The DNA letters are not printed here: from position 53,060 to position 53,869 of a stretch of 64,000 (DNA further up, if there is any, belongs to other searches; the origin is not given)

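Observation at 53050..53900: ~850-bp low-GC insertion that truncates an outer-membrane-protein gene and encodes a Cys/His-rich HNH-like small protein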

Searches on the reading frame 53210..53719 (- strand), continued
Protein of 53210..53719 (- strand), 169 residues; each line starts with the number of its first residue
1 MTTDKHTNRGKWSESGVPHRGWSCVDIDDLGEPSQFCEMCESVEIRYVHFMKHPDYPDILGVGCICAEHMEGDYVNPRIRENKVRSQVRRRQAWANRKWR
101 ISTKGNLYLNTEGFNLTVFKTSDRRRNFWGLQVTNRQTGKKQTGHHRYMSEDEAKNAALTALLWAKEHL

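Call 40: fold_search(model_id=the predicted structure, library=pdb)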
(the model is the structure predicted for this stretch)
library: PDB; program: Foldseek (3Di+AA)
matches with E <= 10: 830; with E <= 0.001: 0
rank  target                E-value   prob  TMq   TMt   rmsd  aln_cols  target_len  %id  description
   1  8gwh_A                2.2e-02  0.93  0.20  0.12  11.0        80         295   18  PTPN21 PTP domain C1108S mutant in complex with SRC pTyr530 peptide (released 2023-09-20)
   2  4ri4_B                4.2e-02  0.85  0.17  0.11  11.5        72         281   17  Crystal structure of PTPN3 (PTPH1) Y676I mutant in complex with vanadate (released 2015-03-11)
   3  8gxe_A                4.7e-02  0.87  0.17  0.11  11.1        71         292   17  PTPN21 FERM PTP complex (released 2023-09-27)
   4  8chv_C                5.6e-02  0.51  0.25  0.30  14.2       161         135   10  Crystal structure of human PURA (fragment Glu57-Glu212, PUR repeat I and II) R140P mutant (released 2024-02-21)
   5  4ri4_A                6.0e-02  0.80  0.17  0.11  11.4        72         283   17  Crystal structure of PTPN3 (PTPH1) Y676I mutant in complex with vanadate (released 2015-03-11)
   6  2b49                  7.1e-02  0.91  0.20  0.13   9.8        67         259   18  Crystal Structure of the Catalytic Domain of Protein Tyrosine Phosphatase, non-receptor Type 3 (released 2005-10-04)
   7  4qun_A                7.1e-02  0.89  0.20  0.13  10.3        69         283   17  Crystal structure of the PTPN3 (PTPH1) catalytic domain C842S mutant (released 2014-12-10)
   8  4ri5_A                9.0e-02  0.85  0.20  0.13  10.3        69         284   19  Crystal structure of PTPN3 (PTPH1) D811E mutant in complex with metavanadate (released 2015-03-11)
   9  4rh9_A                9.0e-02  0.75  0.17  0.11  11.4        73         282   15  Crystal structure of PTPN3 (PTPH1) H812F, M883G mutant in complex with Eps15 pTyr849 peptide (released 2015-03-11)
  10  4bhm_A                1.1e-01  0.47  0.19  0.31   7.9        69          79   12  The crystal structure of MoSub1-DNA complex reveals a novel DNA binding mode (released 2014-04-23)
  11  4rh5_A                1.2e-01  0.69  0.17  0.11  11.4        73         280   16  Crystal structure of PTPN3 (PTPH1) in complex with Eps15 pTyr849 peptide (released 2015-03-11)
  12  4qum_A                1.3e-01  0.66  0.17  0.11  11.4        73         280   16  Crystal structure of PTPN3 (PTPH1) in complex with a dually phosphorylated MAPK12 peptide (released 2014-12-10)
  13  8gvv                  1.3e-01  0.66  0.19  0.12  10.5        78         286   18  PTPN21 PTP domain C1108S mutant (released 2023-09-20)
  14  4agh                  1.5e-01  0.38  0.19  0.30   8.2        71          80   11  Structural features of ssDNA binding protein MoSub1 from Magnaporthe oryzae (released 2012-08-29)
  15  8chv_B                1.5e-01  0.28  0.22  0.25  14.2       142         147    9  Crystal structure of human PURA (fragment Glu57-Glu212, PUR repeat I and II) R140P mutant (released 2024-02-21)
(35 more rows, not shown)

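Call 46: search_protein_representatives(alignment_id=A1)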
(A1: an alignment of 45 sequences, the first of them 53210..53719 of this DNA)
Query: 45 sequences, 169 profile positions. Proteins with E-value up to 0.001 (for the whole library): 2357; up to 1e-10: 1657; up to 1e-30: 433. The best 150 are listed.
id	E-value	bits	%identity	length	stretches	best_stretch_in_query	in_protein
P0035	1.5e-80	285.1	-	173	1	3-168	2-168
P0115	1.3e-70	252.7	-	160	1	7-168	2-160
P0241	3.3e-64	231.9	-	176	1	2-167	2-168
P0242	5.9e-62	224.6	-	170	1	3-167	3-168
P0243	3.0e-61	222.2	-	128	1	4-121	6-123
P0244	3.5e-60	218.8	-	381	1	5-168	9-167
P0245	3.2e-58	212.4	-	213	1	7-167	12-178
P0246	4.5e-55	202.2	-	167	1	3-161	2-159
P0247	5.0e-55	202.0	-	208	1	8-166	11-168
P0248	1.0e-54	201.0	-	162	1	9-161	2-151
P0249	9.5e-54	197.8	-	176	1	4-159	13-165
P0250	1.2e-53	197.5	-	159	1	9-162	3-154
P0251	9.4e-53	194.6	-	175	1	5-161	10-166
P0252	2.4e-52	193.3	-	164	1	10-160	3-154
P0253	2.4e-52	193.3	-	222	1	9-161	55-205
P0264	7.2e-50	185.2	-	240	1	6-159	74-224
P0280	1.1e-46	174.8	-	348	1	9-160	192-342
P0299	5.7e-45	169.3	-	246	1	8-165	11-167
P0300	6.7e-45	169.0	-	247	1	3-162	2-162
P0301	7.3e-45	168.9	-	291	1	8-166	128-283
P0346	2.6e-41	157.4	-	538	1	9-161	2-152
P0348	4.6e-41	156.6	-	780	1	9-161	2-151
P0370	9.2e-40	152.3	-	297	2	6-98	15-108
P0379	3.4e-39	150.5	-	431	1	10-161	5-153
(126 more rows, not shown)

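Call 47: search_protein_families(library=pfam, proteins=[P0244, P0280, P0346, P0348, P0379, P0301, P0370, P0300, P0299, P0264], max_evalue=0.01)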
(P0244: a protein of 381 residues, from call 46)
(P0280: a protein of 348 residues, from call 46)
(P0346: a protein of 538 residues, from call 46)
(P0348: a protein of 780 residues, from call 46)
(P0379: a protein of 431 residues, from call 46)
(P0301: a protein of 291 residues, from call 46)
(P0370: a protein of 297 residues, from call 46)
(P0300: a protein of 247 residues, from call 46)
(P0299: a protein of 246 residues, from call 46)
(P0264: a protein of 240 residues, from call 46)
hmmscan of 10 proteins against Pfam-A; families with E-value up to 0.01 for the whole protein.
P0244 (381 aa): 2 families
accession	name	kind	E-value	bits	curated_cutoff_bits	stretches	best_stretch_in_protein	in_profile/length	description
PF13456.12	RVT_3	-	1.7e-16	60.7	21.6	1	231-344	11-122/123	Reverse transcriptase-like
PF00075.30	RNase_H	-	1.4e-09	38.7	25.8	1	215-345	3-139/141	RNase H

P0280 (348 aa): 1 family
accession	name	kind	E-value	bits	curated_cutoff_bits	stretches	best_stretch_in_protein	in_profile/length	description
PF13155.12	Toprim_2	-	0.0011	19.7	22.1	1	70-132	26-86/88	Toprim-like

P0346 (538 aa): 4 families
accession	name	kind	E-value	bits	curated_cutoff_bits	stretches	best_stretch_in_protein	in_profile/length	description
PF00580.27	UvrD-helicase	-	3.6e-14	53.5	23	1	267-513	9-232/271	UvrD/REP helicase N-terminal domain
PF13245.12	AAA_19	-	7.8e-07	29.8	25.1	1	275-488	15-110/134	AAA domain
PF04851.21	ResIII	-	9.7e-06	26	22.5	1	261-330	13-87/164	Type III restriction enzyme, res subunit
PF13604.12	AAA_30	-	0.00013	22.2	27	1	258-333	4-75/191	AAA domain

P0348 (780 aa): 7 families
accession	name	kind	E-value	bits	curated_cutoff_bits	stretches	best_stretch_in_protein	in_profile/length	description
PF00580.27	UvrD-helicase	-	2.2e-23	83.7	23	1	226-508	11-270/271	UvrD/REP helicase N-terminal domain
PF13245.12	AAA_19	-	4.9e-12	46.6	25.1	1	232-493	15-133/134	AAA domain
PF13361.12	UvrD_C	-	1.8e-11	44.5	25.6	1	380-758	173-349/350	UvrD-like helicase C-terminal domain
PF01443.25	Viral_helicase1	-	2.9e-08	34.2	21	0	448-532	57-138/228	Viral superfamily 1 RNA helicase core domain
PF13538.12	UvrD_C_2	-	5.1e-08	33.1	27.4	1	700-755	4-52/52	UvrD-like helicase C-terminal domain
PF13604.12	AAA_30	-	5.9e-08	33.1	27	1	214-291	3-76/191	AAA domain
PF04851.21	ResIII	-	4.8e-05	23.8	22.5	1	219-284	14-82/164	Type III restriction enzyme, res subunit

P0379 (431 aa): 4 families
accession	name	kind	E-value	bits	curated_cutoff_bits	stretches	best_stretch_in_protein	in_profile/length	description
PF00580.27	UvrD-helicase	-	3.9e-08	33.7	23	1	267-416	9-158/271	UvrD/REP helicase N-terminal domain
PF04851.21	ResIII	-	4.5e-06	27.1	22.5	1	261-401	13-135/164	Type III restriction enzyme, res subunit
PF13245.12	AAA_19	-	0.0009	19.9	25.1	1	275-360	15-72/134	AAA domain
PF13604.12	AAA_30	-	0.0093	16.2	27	0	259-319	5-67/191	AAA domain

P0301 (291 aa): 0 families

P0370 (297 aa): 0 families

P0300 (247 aa): 0 families

P0299 (246 aa): 0 families

P0264 (240 aa): 0 families
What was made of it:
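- Fusions: X is fused to UvrD helicase three times, to RNase H once and to Toprim once (calls 46, 47). X is fused to helicases, RNase H and Toprim (call 47).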

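Call 51: search_dna_similar(query=window:53213-53719:-, collection=phages, mode=protein, max_evalue=0.001, max_rows=30)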
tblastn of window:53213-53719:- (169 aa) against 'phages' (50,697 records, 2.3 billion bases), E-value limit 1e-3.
Records with a match: 4; places in all: 4; records where one place covers at least 80% of the query: 1.
Best place of each record, by identity: <60% 4.
By first word of the organism name: Oscillospiraceae 2; Agrobacterium 1; Acutalibacteraceae 1.
By host as written in the record: Oscillospiraceae 2; Agrobacterium tumefaciens EHA105 1; Acutalibacteraceae 1.
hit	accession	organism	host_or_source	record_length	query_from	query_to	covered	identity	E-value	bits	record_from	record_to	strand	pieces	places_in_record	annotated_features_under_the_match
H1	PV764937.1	Agrobacterium phage Rivra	Agrobacterium tumefaciens EHA105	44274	7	166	95%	42.9%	3e-38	143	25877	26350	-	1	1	hypothetical protein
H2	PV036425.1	Oscillospiraceae phage NatCom_11393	Oscillospiraceae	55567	11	122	66%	39.7%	5e-22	97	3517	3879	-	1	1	hypothetical protein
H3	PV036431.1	Oscillospiraceae phage NatCom_21982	Oscillospiraceae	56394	11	122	66%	39.7%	6e-22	97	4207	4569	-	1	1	hypothetical protein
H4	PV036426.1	Acutalibacteraceae phage NatCom_11578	Acutalibacteraceae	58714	14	113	59%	34.3%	4e-15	77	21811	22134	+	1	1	hypothetical protein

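Call 52: search_dna_similar(query=window:53213-53719:-, collection=plasmids, mode=protein, max_evalue=0.001, max_rows=30)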
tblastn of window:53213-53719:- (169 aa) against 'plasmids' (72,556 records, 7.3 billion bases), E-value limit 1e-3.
Records with a match: 47; places in all: 47; records where one place covers at least 80% of the query: 43.
Best place of each record, by identity: 60-80% 6; <60% 41.
By first word of the organism name: Agrobacterium 14; Rhizobium 14; Aeromonas 9; Cupriavidus 2; Devosia 1; Brucella 1; Allorhizobium 1; Rhodovulum 1; Leisingera 1; Sulfitobacter 1; and 2 more.
By predicted mobility (MOB-suite, as given by PLSDB): conjugative 34; non-mobilizable 12; mobilizable 1.
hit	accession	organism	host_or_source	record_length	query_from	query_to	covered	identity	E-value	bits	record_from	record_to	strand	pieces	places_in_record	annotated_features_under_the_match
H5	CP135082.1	Agrobacterium pusense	Single cell,Heavy rainforest soil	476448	1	169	100%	62.1%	1e-65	223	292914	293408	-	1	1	record has no annotation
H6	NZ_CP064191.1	Rhizobium sp. 007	Onobrychis viciifolia,cell culture,root ...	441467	1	169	100%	60.9%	9e-66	223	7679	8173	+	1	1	hypothetical protein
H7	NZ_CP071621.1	Rhizobium bangladeshense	lentil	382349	1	169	100%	60.4%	7e-64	218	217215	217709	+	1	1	none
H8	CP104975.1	Devosia sp. A8/3-2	Oxytropis tragacanthoides,cell ...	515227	3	169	99%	60.5%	1e-61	212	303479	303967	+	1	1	hypothetical protein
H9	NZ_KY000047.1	Agrobacterium tumefaciens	-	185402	6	169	97%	59.8%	8e-55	192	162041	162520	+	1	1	hypothetical protein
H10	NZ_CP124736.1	Agrobacterium larrymoorei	-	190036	6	169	97%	59.8%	8e-55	192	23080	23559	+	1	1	hypothetical protein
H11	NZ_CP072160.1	Rhizobium sp. B230/85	Himalayan blackberry,cell culture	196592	1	169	100%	58.0%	7e-60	206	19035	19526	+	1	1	hypothetical protein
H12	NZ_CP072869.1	Rhizobium sp. NLR16a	lentil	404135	1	169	100%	57.4%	2e-59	205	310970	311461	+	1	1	hypothetical protein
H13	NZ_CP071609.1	Rhizobium binae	lentil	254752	1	169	100%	56.8%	8e-59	204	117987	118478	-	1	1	hypothetical protein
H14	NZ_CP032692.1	Rhizobium sp. CCGE532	Phaseolus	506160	1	169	100%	56.8%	2e-58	202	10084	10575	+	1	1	hypothetical protein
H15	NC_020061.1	Rhizobium tropici CIAT 899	Phaseolus vulgaris root nodule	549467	1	169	100%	56.8%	2e-58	202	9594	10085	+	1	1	hypothetical protein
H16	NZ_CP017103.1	Rhizobium gallicum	Phaseolus vulgaris,Whole ...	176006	5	169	98%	57.6%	2e-61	211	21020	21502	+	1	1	hypothetical protein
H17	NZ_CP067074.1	Rhizobium sp. AB2/73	Phyla canescens,cell culture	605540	6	169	97%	57.3%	6e-57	198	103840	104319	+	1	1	hypothetical protein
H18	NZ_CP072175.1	Rhizobium sp. AB2/73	Phyla canescens,cell culture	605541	6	169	97%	57.3%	6e-57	198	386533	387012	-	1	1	hypothetical protein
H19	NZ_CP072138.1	Agrobacterium sp. S7/73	Phyla canescens,cell culture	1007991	6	169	97%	57.3%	6e-57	198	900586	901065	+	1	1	record has no annotation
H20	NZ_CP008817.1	Brucella anthropi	-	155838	6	152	87%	59.2%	6e-55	192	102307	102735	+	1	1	hypothetical protein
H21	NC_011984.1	Allorhizobium ampelinum S4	Vitis vinifera cv. 'Izsaki Sarfeher'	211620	6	152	87%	58.5%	9e-55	192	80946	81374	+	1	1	hypothetical protein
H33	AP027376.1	Sulfitobacter pontiacus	-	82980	4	168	98%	43.0%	5e-42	155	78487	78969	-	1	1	hypothetical protein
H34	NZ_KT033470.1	Aeromonas salmonicida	-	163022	11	159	88%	46.5%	4e-36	139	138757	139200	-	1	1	hypothetical protein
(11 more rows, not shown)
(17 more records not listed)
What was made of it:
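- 34 of 47 plasmid records are conjugative (call 52).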

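Call 53: get_annotated_region(hit=H15, flank=8000)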
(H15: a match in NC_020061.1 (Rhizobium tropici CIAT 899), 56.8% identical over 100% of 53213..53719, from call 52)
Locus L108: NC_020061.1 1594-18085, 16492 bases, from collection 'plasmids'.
description: Rhizobium tropici CIAT 899 plasmid pRtrCIAT899b, complete sequence
organism: Rhizobium tropici CIAT 899 (NCBI taxid 698761)
taxonomy: Bacteria; Pseudomonadota; Alphaproteobacteria; Hyphomicrobiales; Rhizobiaceae; Rhizobium; Rhizobium tropici; Rhizobium tropici CIAT 899
host: -; source: Phaseolus vulgaris root nodule; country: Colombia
typing (MOB-suite, as given by PLSDB): conjugative; replicon rep_cluster_141; relaxase MOBP,MOBQ; mating-pair formation MPF_T
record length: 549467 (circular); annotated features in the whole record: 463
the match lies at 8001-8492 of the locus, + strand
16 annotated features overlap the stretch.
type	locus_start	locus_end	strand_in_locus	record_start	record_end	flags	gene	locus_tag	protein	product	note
CDS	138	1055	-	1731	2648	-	-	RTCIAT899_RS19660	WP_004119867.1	recombinase family protein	GO:0006310 - DNA recombination [Evidence IEA]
CDS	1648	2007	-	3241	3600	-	-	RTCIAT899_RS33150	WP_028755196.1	hypothetical protein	-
CDS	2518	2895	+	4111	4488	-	-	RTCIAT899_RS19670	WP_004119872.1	Rap1a/Tai family immunity protein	-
CDS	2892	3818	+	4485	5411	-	-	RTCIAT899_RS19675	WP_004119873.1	hypothetical protein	-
CDS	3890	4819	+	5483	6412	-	-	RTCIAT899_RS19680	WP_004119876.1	hypothetical protein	-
CDS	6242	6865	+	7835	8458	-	-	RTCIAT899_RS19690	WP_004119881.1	hypothetical protein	-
CDS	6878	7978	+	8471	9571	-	-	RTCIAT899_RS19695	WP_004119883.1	XRE family transcriptional regulator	-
CDS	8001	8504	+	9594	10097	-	-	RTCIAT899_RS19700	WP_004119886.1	hypothetical protein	-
CDS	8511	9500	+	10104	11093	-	-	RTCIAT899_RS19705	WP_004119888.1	hypothetical protein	-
CDS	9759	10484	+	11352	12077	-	-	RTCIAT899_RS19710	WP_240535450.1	DUF5677 domain-containing protein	-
CDS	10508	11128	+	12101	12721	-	-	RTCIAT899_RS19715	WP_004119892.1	hypothetical protein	-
CDS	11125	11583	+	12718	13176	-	-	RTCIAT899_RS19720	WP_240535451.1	hypothetical protein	-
CDS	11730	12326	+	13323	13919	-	-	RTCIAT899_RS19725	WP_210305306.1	helix-turn-helix transcriptional regulator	-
CDS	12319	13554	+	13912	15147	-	-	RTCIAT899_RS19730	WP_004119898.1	type II toxin-antitoxin system HipA family toxin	-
CDS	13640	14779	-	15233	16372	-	-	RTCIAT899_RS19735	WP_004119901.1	UvrD-helicase domain-containing protein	-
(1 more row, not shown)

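Call 54: get_annotated_region(hit=H1, flank=7000)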
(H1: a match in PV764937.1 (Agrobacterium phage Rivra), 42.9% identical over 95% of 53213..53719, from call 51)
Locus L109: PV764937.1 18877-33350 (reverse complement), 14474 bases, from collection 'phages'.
description: Agrobacterium phage Rivra, complete genome.
organism: Agrobacterium phage Rivra (NCBI taxid 3435548)
taxonomy: Viruses
host: Agrobacterium tumefaciens EHA105; source: soil; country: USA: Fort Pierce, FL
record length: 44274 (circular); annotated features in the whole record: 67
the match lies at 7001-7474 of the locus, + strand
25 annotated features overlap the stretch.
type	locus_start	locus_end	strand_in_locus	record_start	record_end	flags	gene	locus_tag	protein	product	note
CDS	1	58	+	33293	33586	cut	-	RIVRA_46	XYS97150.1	hypothetical protein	46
CDS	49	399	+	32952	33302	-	-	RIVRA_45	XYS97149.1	hypothetical protein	45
CDS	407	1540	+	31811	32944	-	-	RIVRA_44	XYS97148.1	DNA polymerase III sliding clamp beta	44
CDS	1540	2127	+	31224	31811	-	-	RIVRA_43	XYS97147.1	hypothetical protein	43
CDS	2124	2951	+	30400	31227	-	-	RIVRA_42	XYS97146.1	hypothetical protein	42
CDS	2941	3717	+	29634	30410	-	-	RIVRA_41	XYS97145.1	hypothetical protein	41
CDS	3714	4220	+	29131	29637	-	-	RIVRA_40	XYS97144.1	hypothetical protein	40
CDS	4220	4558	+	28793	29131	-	-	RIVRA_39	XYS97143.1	HNH endonuclease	39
CDS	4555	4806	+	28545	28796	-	-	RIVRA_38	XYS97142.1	hypothetical protein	38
CDS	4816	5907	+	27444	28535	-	-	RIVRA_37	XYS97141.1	tyrosine integrase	37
CDS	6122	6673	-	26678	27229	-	-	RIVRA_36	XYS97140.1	hypothetical protein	36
CDS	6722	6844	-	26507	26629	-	-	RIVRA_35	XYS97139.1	hypothetical protein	35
CDS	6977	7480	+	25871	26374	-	-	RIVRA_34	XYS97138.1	hypothetical protein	34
CDS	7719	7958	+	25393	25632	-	-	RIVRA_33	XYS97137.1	hypothetical protein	33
CDS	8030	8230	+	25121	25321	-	-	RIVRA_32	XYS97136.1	hypothetical protein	32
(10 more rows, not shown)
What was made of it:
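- Phage Rivra carries it next to its integrase (calls 51, 52, 54).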

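Call 55: get_annotated_region(hit=H34, flank=8000)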
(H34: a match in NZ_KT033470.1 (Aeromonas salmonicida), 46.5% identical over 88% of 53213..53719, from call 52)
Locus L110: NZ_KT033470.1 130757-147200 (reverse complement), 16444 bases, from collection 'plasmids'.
description: Aeromonas salmonicida subsp. salmonicida strain JF2267 plasmid pAsa4c, complete sequence
organism: Aeromonas salmonicida (NCBI taxid 29491)
taxonomy: Bacteria; Pseudomonadota; Gammaproteobacteria; Aeromonadales; Aeromonadaceae; Aeromonas; Aeromonas salmonicida
host: -; source: -; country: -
typing (MOB-suite, as given by PLSDB): conjugative; replicon rep_cluster_71; relaxase MOBH,MOBH; mating-pair formation MPF_F
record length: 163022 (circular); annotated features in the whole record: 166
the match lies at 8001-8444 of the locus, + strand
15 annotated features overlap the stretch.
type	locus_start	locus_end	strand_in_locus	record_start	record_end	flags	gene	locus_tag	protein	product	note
CDS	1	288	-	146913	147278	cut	-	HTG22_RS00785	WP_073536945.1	hypothetical protein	-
CDS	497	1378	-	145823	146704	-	-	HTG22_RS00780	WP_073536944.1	DNA replication terminus site-binding protein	-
CDS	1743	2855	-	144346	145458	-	-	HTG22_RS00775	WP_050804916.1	hypothetical protein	-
CDS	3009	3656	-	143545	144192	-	-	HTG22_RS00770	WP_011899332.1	hypothetical protein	-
CDS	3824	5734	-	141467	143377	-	-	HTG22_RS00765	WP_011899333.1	UvrD-helicase domain-containing protein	-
CDS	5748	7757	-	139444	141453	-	-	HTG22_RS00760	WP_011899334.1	AAA family ATPase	-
CDS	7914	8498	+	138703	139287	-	-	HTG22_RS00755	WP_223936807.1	hypothetical protein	-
CDS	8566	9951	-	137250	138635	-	-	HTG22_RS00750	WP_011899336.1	hypothetical protein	-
CDS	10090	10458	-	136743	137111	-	-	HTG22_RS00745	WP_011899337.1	hypothetical protein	-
CDS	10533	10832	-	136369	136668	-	-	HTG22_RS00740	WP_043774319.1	hypothetical protein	-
CDS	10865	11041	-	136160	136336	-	-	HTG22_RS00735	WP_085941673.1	hypothetical protein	-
CDS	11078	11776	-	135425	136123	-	-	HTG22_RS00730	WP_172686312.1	DUF2931 family protein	-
CDS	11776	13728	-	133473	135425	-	-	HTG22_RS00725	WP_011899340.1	DUF2235 domain-containing protein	-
CDS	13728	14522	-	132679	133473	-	-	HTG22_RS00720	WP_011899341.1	DUF4123 domain-containing protein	-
CDS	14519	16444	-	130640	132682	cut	-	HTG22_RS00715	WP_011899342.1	type VI secretion system tip protein VgrG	GO:0033103 - protein secretion by the type VI secretion system [Evidence IEA]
